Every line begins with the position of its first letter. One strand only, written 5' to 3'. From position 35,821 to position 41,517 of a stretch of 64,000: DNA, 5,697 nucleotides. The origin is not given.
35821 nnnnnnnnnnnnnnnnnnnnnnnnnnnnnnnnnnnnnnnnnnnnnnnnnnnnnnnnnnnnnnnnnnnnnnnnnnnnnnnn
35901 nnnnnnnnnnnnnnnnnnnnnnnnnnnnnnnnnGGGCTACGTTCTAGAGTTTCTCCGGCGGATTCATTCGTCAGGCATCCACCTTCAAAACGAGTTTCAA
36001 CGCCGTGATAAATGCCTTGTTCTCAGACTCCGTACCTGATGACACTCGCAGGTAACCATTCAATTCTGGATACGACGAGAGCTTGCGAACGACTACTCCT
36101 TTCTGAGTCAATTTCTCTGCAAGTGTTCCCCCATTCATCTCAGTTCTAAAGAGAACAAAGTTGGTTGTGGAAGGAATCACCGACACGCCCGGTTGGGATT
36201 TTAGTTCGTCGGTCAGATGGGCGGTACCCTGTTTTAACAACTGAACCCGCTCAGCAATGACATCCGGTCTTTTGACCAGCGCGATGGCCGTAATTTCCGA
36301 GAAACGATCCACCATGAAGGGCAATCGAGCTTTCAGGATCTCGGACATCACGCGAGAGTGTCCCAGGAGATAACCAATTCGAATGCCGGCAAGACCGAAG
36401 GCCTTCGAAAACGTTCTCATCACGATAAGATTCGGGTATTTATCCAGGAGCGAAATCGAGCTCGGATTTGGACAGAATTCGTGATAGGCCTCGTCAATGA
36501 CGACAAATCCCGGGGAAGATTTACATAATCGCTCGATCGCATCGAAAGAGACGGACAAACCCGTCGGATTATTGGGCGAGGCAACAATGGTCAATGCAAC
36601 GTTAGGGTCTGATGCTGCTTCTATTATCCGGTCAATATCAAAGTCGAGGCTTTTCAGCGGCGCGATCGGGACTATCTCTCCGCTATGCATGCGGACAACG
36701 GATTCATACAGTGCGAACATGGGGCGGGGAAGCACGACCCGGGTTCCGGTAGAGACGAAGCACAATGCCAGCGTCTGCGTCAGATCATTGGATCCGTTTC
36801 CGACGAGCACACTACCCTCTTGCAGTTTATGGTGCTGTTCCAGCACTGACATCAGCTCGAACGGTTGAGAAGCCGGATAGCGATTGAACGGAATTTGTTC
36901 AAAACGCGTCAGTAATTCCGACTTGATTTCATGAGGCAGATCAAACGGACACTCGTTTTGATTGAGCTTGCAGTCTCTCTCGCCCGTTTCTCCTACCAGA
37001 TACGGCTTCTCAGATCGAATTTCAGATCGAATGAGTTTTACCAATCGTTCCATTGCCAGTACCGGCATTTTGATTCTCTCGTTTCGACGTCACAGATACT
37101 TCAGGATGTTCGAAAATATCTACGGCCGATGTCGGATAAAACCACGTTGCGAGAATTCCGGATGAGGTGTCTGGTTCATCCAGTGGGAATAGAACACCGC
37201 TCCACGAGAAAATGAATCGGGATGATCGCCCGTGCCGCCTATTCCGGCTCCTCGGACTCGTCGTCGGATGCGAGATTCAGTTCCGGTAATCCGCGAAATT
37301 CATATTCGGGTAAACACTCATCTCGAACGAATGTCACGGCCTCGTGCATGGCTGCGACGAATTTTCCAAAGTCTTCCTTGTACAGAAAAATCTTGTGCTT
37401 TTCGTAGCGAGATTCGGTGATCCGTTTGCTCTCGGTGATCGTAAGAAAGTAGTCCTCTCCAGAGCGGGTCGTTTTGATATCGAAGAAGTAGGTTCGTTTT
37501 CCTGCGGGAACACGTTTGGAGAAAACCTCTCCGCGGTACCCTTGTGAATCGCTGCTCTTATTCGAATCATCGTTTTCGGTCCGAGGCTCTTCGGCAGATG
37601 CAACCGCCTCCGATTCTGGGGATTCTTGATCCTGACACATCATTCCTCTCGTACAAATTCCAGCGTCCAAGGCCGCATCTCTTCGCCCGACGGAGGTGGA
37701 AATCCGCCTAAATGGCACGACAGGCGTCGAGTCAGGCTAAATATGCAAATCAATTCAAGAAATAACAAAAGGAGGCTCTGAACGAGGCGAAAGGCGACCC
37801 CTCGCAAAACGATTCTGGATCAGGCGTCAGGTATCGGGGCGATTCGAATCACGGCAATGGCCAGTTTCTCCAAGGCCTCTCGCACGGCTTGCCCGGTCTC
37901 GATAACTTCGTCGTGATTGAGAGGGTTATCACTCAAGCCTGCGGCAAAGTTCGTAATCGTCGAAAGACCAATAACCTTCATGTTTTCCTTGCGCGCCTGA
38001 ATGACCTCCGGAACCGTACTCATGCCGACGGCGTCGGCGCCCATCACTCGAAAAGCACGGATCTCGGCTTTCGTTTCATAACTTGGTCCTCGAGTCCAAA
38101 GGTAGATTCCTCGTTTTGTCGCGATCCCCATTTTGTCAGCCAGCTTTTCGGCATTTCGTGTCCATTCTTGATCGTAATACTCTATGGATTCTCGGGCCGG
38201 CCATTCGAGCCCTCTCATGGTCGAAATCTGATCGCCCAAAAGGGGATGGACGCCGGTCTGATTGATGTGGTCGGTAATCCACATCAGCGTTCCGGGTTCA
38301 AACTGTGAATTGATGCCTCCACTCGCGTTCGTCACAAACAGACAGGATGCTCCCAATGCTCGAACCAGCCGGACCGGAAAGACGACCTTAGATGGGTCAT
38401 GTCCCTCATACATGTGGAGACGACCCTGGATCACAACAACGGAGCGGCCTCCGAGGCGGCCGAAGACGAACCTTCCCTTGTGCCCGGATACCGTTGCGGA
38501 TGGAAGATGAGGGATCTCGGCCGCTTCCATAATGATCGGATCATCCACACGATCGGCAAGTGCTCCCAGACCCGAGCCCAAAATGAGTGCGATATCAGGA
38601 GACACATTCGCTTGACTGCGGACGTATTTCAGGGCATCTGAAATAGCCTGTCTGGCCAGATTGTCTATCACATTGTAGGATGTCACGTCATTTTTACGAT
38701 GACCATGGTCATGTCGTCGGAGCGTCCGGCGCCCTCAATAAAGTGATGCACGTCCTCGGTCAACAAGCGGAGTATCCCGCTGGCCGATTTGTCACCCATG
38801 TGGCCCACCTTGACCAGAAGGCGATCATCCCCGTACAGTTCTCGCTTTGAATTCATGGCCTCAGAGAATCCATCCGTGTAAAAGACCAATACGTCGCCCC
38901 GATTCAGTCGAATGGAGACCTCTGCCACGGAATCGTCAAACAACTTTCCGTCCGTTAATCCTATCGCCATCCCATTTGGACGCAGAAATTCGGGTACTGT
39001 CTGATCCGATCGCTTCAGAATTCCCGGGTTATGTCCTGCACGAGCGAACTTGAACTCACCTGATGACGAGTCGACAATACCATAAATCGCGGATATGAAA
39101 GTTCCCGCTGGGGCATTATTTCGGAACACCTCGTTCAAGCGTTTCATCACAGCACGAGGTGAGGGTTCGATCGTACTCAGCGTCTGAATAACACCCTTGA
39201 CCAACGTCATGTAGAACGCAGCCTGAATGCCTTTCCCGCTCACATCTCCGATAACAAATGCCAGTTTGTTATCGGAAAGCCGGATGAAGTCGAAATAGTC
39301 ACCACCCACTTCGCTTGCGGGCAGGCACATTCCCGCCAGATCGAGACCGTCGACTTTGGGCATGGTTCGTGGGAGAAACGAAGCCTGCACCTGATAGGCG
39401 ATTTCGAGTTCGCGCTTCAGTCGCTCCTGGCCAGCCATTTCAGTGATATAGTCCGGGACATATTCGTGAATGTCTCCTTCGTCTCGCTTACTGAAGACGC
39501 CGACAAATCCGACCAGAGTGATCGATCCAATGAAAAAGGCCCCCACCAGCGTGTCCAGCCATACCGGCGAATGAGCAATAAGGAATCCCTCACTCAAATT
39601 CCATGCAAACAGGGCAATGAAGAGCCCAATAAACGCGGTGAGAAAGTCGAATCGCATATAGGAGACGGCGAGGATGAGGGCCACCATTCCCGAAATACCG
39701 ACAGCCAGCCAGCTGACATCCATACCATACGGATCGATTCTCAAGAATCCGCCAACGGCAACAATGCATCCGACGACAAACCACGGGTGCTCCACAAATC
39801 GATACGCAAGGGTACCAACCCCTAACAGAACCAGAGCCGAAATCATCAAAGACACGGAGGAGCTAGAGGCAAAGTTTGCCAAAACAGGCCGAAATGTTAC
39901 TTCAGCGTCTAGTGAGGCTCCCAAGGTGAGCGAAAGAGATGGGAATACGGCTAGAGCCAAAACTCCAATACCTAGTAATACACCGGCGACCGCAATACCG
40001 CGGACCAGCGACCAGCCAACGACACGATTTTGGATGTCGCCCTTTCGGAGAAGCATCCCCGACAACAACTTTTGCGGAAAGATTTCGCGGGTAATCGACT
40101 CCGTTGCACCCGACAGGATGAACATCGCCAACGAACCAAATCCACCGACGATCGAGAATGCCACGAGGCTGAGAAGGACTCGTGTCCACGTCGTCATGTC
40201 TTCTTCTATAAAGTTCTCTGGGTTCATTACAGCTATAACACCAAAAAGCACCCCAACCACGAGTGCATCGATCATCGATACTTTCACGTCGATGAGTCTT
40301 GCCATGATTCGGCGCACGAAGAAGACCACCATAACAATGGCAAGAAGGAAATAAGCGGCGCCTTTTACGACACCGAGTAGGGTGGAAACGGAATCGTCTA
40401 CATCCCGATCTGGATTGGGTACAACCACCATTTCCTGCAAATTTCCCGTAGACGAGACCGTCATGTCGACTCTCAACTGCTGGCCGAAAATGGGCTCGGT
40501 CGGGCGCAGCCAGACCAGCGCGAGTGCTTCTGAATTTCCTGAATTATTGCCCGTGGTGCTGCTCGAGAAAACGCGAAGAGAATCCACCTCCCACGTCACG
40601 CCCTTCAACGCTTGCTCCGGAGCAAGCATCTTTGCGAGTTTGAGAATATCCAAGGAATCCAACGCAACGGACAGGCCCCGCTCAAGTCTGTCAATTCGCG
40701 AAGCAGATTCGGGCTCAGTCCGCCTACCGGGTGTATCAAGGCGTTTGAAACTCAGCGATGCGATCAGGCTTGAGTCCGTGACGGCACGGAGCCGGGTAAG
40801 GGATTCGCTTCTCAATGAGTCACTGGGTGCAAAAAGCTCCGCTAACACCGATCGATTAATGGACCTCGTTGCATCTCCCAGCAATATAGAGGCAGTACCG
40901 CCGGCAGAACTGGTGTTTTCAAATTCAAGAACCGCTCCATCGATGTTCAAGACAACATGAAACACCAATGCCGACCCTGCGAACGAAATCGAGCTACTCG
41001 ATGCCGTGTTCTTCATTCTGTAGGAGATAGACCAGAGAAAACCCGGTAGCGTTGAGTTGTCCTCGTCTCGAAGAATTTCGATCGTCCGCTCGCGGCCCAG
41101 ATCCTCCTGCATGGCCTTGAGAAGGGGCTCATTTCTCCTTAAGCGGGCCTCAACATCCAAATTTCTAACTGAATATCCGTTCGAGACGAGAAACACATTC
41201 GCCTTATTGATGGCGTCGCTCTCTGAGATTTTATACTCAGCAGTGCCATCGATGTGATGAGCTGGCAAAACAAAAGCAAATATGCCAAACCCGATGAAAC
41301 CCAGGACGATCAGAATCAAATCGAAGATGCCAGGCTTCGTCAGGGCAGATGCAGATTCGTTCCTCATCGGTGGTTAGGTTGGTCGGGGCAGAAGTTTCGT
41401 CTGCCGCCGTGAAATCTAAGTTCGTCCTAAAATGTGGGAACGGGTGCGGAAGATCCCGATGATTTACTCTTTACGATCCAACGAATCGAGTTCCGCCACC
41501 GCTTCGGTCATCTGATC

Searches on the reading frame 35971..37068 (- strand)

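Call 43: search_protein_families(library=pfam, proteins=[window:35971-37068:-], max_evalue=0.001)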
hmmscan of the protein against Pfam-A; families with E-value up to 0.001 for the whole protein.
window:35971-37068:- (365 aa): 2 families
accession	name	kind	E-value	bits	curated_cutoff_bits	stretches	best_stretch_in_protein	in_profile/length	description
PF00155.27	Aminotran_1_2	-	3e-54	185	19.7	1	34-357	5-361/361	Aminotransferase class I and II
PF04864.19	Alliinase_C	-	3.6e-05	23.3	22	1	85-235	67-207/363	Allinase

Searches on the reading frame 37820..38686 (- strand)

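Call 65: search_protein_families(library=pfam, proteins=[window:37820-38686:-], max_evalue=0.0001)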
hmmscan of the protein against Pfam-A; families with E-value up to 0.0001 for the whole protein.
window:37820-38686:- (288 aa): 1 family
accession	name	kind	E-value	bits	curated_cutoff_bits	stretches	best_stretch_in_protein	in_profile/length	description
PF01048.26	PNP_UDP_1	-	1.4e-49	169.1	25.1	1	32-281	2-233/233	Phosphorylase superfamily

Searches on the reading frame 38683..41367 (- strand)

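Call 65: search_protein_families(library=pfam, proteins=[window:38683-41367:-], max_evalue=0.0001)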
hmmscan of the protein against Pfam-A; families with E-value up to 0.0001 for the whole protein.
window:38683-41367:- (894 aa): 1 family
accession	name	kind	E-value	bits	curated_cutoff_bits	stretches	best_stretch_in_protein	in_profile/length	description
PF07228.17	SpoIIE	-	6.1e-47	160.5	25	1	699-893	2-191/192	Stage II sporulation protein E (SpoIIE)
